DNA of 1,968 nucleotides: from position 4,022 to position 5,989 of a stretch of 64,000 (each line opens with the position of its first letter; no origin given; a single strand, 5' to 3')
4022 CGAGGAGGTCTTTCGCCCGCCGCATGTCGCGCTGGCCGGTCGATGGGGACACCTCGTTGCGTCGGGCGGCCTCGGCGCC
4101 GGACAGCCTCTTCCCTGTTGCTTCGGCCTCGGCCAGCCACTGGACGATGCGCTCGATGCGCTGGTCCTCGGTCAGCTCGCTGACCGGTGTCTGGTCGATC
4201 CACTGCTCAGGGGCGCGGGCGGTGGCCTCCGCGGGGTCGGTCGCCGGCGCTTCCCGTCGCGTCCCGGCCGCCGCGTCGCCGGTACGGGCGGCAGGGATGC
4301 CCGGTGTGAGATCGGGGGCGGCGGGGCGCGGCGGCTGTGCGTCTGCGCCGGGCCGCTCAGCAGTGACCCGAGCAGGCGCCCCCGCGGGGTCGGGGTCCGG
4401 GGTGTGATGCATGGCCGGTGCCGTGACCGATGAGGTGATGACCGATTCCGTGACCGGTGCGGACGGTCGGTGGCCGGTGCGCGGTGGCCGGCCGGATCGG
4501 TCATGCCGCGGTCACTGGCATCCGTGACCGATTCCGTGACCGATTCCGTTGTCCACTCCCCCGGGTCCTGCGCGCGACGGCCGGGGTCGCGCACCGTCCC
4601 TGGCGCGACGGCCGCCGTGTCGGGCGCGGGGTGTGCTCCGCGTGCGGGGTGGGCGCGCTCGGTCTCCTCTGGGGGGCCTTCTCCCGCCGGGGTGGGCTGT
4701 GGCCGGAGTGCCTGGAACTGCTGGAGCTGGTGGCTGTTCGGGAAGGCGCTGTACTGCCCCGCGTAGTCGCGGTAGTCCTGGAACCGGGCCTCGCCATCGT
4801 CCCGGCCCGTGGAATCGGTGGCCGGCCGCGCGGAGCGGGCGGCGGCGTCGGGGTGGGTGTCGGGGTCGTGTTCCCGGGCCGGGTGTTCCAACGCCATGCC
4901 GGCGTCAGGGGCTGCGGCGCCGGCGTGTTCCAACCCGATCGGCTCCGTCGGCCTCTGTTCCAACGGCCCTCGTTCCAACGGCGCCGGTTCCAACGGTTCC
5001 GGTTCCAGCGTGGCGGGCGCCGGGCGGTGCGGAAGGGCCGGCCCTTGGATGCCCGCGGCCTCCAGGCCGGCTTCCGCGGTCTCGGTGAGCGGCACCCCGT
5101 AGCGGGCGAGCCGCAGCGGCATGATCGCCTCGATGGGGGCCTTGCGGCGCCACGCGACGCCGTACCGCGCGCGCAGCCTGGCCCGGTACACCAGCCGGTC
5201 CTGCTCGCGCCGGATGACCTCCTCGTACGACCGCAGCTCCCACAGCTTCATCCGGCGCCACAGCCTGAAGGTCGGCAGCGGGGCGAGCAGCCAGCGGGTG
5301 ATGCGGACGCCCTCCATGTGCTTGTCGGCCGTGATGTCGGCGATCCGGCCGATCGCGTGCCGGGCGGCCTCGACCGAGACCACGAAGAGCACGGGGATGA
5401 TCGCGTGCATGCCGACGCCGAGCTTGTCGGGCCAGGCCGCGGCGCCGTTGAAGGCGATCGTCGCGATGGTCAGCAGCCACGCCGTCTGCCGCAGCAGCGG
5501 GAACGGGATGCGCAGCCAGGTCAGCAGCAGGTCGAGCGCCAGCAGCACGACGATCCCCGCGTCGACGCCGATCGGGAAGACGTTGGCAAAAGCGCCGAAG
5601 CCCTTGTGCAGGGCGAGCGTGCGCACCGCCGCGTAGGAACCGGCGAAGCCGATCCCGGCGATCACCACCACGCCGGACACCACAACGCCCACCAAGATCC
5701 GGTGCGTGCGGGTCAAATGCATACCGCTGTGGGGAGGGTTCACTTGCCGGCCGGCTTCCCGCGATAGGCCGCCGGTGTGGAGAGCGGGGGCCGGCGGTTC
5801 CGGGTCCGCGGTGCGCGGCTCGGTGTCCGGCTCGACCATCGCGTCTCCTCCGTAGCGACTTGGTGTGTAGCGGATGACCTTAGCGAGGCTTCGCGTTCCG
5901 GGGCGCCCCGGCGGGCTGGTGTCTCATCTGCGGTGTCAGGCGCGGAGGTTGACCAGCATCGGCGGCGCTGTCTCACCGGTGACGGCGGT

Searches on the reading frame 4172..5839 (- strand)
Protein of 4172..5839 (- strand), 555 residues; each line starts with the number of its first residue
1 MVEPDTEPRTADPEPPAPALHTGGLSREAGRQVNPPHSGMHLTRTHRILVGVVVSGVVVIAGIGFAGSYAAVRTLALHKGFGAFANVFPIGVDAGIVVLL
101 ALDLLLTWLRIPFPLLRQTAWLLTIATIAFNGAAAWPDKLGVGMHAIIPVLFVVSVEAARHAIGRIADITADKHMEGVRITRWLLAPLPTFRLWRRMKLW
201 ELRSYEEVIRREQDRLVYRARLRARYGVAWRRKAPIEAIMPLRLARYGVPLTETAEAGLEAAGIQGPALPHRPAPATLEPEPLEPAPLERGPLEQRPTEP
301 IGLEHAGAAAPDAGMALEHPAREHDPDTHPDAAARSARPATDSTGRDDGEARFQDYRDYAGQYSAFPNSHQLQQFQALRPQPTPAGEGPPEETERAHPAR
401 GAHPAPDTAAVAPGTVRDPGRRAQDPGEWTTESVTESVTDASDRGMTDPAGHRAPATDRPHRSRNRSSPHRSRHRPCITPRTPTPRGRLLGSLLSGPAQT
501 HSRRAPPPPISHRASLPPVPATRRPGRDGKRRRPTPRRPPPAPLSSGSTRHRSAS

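Call 12: search_protein_families(library=pfam, proteins=[window:4172-5839:-], max_evalue=0.01)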
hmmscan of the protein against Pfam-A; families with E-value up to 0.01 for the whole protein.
window:4172-5839:- (555 aa): 1 family
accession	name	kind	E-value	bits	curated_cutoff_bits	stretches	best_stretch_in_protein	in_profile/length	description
PF10935.13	DUF2637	-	9.4e-45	152.8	22.8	1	52-207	2-161/161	Protein of unknown function (DUF2637)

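Call 75: search_protein_families(library=ncbifam, proteins=[window:4172-5839:-], max_evalue=0.001)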
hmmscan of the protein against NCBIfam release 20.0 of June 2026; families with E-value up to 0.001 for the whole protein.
window:4172-5839:- (555 aa): 0 families
